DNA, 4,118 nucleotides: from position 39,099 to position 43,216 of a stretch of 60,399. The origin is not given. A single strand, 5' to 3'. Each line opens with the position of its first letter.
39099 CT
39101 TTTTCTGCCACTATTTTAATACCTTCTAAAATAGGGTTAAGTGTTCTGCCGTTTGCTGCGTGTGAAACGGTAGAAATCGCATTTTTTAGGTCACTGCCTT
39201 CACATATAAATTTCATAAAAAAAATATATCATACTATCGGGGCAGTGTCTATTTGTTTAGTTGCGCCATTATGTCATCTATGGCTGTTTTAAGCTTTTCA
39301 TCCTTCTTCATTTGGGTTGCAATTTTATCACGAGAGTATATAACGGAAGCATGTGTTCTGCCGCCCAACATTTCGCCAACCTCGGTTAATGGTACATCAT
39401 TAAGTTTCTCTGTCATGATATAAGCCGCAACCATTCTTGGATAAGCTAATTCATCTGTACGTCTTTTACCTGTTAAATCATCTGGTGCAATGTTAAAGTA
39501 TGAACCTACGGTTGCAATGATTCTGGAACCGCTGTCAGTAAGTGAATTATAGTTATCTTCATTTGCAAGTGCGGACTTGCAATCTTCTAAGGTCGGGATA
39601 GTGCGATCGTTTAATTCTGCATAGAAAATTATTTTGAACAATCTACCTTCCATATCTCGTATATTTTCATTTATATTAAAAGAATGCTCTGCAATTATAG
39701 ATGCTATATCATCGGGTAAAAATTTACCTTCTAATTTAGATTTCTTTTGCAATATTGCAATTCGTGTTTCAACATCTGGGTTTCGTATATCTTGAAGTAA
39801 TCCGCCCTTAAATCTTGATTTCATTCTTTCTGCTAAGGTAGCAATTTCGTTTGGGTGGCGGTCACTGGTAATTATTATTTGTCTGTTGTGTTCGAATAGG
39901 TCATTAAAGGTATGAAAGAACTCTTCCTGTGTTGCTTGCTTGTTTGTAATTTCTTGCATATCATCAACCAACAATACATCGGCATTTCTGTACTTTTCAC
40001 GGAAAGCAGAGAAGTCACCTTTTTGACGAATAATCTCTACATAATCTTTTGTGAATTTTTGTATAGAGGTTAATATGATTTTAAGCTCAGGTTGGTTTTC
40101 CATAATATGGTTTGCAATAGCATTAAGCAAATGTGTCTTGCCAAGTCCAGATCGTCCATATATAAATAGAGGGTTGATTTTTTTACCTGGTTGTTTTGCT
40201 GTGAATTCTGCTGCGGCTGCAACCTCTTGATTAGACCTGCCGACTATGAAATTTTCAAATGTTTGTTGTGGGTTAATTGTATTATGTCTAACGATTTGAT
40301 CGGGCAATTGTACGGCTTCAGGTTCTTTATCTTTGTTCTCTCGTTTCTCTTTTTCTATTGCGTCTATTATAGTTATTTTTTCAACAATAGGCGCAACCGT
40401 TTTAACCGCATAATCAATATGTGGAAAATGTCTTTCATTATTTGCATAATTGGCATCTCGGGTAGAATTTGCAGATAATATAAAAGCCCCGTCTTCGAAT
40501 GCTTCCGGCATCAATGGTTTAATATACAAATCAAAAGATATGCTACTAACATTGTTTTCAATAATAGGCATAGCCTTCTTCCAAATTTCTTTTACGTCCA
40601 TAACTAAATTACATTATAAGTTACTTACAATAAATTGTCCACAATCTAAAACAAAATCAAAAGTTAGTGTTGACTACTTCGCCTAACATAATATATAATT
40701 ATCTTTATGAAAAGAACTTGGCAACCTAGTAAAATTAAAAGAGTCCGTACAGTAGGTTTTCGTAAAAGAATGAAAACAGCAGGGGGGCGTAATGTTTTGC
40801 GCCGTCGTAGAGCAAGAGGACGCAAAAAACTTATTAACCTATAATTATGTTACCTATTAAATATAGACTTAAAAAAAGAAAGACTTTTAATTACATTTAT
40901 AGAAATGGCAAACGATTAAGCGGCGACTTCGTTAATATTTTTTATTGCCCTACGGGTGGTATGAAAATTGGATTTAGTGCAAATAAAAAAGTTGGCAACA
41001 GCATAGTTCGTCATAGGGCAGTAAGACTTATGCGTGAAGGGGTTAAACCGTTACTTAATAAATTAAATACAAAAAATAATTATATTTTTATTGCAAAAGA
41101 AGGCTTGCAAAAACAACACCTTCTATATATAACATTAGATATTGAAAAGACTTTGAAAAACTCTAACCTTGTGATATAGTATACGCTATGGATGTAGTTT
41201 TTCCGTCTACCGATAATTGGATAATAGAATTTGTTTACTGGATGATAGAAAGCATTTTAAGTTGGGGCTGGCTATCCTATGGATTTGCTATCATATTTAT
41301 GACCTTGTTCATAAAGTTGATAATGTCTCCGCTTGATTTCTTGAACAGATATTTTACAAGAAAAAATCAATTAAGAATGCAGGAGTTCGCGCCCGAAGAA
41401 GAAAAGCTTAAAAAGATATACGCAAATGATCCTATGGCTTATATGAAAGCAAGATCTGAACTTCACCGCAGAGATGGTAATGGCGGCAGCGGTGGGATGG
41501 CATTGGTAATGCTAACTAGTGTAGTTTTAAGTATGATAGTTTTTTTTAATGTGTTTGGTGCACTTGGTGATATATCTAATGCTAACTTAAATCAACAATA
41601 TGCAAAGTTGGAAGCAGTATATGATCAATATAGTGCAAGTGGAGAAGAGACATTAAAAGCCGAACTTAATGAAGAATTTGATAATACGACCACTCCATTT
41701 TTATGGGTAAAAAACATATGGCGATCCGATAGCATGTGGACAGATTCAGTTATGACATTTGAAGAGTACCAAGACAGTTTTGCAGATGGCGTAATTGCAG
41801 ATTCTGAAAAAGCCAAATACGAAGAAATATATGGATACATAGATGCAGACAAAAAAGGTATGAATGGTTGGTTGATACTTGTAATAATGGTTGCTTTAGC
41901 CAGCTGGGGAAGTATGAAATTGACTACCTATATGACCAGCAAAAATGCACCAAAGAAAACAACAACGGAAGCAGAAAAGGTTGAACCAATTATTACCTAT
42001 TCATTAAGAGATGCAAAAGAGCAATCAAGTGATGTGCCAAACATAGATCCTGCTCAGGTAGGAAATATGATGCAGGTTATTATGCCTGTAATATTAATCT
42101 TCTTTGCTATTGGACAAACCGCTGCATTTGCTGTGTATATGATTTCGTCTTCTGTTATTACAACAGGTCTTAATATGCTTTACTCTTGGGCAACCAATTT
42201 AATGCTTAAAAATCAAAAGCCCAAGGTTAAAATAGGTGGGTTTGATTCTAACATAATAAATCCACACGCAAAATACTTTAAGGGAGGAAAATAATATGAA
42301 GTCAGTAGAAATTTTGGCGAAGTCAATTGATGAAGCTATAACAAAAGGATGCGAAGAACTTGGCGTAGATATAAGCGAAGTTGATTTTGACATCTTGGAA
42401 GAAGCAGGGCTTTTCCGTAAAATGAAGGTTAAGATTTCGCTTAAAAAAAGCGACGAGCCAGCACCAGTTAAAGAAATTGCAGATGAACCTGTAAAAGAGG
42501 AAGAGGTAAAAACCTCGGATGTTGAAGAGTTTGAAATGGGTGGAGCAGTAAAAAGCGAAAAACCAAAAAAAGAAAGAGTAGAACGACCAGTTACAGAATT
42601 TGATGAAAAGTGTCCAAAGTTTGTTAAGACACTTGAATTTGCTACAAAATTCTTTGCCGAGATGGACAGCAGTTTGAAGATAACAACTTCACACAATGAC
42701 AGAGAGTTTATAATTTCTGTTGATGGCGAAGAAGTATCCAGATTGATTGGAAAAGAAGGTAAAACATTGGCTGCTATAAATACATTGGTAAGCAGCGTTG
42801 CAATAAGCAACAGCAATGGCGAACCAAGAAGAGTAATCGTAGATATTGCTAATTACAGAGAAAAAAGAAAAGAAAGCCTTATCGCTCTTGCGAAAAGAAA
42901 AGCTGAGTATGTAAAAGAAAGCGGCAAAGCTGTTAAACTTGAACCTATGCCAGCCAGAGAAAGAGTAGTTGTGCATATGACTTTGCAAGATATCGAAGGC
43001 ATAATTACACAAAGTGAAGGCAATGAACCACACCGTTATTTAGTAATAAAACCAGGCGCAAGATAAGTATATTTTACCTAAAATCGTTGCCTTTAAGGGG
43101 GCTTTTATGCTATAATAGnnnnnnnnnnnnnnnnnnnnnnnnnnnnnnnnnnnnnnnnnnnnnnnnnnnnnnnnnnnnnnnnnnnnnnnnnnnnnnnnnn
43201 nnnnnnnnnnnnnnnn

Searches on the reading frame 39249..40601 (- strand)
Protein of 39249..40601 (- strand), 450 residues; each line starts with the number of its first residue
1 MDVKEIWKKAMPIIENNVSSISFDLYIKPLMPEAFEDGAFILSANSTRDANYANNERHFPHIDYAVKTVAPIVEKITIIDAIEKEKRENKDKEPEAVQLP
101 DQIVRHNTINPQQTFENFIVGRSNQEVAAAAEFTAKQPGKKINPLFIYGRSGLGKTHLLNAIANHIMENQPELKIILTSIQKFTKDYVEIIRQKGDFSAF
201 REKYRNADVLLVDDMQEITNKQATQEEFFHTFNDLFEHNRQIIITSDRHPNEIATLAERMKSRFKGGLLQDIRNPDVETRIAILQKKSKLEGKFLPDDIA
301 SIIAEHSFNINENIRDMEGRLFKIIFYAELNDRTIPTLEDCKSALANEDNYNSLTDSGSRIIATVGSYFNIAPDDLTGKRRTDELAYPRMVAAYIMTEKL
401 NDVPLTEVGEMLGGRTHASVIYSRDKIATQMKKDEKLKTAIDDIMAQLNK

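Call 35: search_protein_families(library=pfam, proteins=[window:39249-40601:-], max_evalue=0.00001)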
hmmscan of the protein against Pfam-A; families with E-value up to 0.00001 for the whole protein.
window:39249-40601:- (450 aa): 4 families
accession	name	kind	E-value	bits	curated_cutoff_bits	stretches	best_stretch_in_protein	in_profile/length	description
PF00308.24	Bac_DnaA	-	9.4e-60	201.9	23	1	110-269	2-160/162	Bacterial DnaA ATPAse domain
PF08299.17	Bac_DnaA_C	-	1.9e-18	66.7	31.5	1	360-427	3-69/69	Bacterial dnaA protein helix-turn-helix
PF01695.23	IstB_IS21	-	2.8e-08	34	24.1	1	145-248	95-194/238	IstB-like ATP binding protein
PF00004.35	AAA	-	5.8e-07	30.5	21.2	1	146-263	2-126/131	ATPase family associated with various cellular activities (AAA)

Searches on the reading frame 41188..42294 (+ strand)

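Call 35: search_protein_families(library=pfam, proteins=[window:41188-42294:+], max_evalue=0.00001)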
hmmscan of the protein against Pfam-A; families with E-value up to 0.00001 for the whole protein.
window:41188-42294:+ (368 aa): 1 family
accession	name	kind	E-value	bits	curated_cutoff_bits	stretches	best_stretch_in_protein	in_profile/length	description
PF02096.25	60KD_IMP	-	1e-16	61.8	35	1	31-330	1-159/163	60Kd inner membrane protein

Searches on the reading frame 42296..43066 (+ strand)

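Call 35: search_protein_families(library=pfam, proteins=[window:42296-43066:+], max_evalue=0.00001)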
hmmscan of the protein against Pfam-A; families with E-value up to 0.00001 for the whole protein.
window:42296-43066:+ (256 aa): 3 families
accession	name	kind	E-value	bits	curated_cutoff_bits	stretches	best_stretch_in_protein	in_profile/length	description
PF01424.28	R3H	-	1.4e-17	63.9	26.8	1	193-253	1-60/60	R3H domain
PF13083.13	KH_KhpA-B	-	7.4e-12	45.4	32.1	1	114-181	6-70/73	KhpA/KhpB, KH domain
PF14804.11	Jag_N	-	5.7e-08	33.5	25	1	8-37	3-32/50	Jag N-terminus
